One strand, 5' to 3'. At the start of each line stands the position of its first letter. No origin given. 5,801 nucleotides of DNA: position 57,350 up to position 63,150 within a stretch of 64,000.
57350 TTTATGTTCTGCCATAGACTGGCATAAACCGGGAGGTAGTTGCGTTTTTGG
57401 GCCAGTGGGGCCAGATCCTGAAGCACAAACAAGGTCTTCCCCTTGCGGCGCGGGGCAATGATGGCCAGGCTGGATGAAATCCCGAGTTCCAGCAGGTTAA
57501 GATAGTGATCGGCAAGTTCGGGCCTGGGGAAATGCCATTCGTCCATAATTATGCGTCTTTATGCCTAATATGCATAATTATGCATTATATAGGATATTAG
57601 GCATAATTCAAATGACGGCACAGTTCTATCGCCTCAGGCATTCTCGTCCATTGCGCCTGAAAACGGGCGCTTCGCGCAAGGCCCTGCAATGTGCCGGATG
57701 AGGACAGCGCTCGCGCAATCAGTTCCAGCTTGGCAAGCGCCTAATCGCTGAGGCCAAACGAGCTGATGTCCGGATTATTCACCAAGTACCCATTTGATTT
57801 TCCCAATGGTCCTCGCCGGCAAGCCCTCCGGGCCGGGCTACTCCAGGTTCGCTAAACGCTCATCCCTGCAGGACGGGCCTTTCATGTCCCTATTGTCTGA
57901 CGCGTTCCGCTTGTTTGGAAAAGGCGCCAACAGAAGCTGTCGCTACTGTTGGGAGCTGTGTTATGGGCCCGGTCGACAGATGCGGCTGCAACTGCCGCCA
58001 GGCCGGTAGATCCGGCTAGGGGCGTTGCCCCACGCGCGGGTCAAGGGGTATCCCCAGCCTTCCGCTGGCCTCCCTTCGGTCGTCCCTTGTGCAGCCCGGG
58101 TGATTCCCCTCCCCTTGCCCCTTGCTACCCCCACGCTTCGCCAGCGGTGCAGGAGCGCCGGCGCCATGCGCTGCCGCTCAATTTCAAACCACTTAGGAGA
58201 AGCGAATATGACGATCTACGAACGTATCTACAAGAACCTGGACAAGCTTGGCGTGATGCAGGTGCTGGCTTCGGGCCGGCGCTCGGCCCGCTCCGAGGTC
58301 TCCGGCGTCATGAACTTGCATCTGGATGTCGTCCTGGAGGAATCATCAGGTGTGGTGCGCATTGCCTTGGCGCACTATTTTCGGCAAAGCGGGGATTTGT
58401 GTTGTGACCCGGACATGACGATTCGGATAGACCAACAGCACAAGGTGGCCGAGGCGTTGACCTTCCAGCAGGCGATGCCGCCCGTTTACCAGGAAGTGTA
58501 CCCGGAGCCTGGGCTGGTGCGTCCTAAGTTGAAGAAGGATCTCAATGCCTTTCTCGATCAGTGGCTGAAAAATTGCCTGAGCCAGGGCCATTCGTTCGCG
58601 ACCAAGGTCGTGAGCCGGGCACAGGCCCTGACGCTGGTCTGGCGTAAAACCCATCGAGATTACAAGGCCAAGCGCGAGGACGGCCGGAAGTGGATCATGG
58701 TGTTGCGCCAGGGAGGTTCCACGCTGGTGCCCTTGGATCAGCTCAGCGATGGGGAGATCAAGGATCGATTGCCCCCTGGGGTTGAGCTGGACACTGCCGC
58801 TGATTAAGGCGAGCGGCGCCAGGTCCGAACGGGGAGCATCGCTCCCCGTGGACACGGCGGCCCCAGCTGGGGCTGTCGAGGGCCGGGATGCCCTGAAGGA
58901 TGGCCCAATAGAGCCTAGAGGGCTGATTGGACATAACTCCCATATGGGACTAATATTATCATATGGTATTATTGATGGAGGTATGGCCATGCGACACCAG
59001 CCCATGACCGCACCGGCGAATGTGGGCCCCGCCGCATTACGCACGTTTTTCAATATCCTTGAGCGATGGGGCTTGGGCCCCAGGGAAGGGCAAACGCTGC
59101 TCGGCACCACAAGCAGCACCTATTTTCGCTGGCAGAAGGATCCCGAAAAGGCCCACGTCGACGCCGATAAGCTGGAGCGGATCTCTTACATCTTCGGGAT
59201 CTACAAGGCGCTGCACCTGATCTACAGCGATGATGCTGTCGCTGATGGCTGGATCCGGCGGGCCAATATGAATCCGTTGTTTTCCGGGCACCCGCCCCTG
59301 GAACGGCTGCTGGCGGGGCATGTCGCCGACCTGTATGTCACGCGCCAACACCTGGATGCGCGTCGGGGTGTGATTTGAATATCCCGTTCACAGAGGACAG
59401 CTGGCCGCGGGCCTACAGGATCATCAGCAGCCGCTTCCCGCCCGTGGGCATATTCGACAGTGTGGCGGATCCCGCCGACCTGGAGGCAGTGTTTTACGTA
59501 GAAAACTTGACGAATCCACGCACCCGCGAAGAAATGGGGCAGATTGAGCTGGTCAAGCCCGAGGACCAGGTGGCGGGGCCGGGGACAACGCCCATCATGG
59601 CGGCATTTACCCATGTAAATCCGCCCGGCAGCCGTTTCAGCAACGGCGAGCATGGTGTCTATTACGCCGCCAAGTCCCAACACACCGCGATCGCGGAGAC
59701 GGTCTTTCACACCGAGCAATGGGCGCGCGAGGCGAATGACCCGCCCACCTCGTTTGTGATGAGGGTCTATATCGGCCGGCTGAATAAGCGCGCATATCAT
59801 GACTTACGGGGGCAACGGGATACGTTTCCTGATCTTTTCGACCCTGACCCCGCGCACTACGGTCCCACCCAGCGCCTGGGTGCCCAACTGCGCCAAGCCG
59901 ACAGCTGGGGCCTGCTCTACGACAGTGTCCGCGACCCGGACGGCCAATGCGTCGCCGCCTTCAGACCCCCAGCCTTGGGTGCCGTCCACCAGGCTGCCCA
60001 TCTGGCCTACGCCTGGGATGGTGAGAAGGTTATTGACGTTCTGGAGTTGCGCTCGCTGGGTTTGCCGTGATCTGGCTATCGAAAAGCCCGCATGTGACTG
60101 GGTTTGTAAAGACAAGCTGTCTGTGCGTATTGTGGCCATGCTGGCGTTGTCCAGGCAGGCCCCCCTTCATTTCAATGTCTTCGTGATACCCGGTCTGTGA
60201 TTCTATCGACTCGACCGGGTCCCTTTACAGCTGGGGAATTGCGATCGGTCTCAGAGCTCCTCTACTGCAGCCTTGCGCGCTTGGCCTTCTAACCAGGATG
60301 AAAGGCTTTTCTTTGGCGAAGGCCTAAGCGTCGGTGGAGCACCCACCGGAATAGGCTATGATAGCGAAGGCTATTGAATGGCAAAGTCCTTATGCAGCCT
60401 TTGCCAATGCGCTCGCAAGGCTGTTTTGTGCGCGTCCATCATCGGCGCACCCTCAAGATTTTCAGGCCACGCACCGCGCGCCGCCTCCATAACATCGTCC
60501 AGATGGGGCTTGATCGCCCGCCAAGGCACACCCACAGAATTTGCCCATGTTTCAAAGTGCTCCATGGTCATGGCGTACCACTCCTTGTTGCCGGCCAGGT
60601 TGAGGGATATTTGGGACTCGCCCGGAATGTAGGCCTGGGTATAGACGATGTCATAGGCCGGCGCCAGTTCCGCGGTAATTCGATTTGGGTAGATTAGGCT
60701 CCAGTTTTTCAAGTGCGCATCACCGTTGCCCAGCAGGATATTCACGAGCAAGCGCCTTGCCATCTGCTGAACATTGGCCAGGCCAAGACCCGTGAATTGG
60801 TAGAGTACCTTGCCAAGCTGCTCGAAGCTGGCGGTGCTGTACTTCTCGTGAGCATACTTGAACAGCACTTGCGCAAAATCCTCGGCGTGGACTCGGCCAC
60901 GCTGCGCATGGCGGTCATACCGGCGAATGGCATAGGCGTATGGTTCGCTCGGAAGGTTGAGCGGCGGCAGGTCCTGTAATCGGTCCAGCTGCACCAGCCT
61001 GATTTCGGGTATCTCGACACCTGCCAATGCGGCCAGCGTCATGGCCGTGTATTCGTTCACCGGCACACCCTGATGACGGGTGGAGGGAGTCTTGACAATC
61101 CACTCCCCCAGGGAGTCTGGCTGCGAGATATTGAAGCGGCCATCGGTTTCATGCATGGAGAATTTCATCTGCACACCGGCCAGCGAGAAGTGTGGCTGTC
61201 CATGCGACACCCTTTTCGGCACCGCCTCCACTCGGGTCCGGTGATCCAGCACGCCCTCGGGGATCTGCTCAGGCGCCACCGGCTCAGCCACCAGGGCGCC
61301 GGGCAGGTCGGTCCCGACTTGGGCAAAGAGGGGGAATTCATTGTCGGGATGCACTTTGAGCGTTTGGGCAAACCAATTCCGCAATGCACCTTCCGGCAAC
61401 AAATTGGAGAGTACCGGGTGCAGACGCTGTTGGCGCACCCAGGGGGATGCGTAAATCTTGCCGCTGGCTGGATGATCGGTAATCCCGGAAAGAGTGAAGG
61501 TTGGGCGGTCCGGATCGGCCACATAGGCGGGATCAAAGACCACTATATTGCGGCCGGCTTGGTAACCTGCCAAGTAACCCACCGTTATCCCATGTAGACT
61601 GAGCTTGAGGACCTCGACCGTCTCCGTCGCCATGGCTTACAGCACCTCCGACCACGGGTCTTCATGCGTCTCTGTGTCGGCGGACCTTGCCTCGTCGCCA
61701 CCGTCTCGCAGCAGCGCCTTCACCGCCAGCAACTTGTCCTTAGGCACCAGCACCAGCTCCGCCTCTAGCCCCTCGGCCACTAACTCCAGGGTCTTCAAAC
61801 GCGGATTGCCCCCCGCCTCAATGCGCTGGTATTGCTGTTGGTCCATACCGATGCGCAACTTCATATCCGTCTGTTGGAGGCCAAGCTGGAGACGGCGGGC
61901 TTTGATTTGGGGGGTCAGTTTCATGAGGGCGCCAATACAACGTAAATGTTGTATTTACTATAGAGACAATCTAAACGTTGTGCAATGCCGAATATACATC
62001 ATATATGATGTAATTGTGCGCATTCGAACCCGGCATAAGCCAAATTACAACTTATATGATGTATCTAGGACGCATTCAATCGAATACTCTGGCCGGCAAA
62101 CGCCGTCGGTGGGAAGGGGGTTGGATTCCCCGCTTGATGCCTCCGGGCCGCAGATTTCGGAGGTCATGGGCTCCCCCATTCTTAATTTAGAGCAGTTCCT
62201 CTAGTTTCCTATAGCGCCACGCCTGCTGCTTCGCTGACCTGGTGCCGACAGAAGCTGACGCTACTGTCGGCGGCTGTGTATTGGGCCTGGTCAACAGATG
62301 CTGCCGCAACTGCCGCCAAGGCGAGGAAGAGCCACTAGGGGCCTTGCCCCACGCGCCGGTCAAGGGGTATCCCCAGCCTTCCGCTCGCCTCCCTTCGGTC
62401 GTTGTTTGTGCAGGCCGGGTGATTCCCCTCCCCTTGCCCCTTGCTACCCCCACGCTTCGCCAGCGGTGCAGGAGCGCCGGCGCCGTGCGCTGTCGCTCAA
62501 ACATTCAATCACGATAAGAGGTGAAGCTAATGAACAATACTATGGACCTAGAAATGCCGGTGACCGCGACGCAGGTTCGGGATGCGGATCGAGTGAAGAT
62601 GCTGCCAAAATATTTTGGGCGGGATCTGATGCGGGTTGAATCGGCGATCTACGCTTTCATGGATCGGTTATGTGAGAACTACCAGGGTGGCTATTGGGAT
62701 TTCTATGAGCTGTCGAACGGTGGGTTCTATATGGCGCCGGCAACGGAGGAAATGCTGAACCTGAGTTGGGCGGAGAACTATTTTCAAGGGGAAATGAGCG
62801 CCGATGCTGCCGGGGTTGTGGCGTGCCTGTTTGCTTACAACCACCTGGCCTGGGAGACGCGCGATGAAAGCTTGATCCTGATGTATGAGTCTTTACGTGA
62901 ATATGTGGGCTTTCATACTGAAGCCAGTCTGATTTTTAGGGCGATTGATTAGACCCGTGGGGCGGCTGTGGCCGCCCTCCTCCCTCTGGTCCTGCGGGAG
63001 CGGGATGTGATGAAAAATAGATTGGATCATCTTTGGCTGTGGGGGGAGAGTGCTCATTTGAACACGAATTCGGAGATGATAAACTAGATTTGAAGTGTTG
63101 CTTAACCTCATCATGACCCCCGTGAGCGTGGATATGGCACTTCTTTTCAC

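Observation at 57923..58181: Conserved ~260-nt structured non-coding element present twice, each copy ending ~30 nt before a start codon (one is klcA)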

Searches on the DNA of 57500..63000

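Call 8: search_rna_families(source=window, start=57500, end=63000, threshold=evalue, max_evalue=10)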
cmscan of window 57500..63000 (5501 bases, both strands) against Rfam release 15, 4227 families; matches with E-value up to 10: 4.
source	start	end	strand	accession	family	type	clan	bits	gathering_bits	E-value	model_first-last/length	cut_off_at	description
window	61987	62073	+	RF00682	mir-144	Gene; miRNA;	-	21.1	60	0.28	1-78/78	no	mir-144 microRNA precursor family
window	61985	62071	-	RF00682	mir-144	Gene; miRNA;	-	21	60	0.3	1-78/78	no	mir-144 microRNA precursor family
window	60550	60612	+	RF02784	SorX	Gene; sRNA;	-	14.9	46.6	8.3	1-73/73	no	Singlet oxygen resistance RNA X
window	58879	58894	-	RF01716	PhotoRC-I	Cis-reg;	-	13.6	45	7.9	5-20/44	no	PhotoRC-I RNA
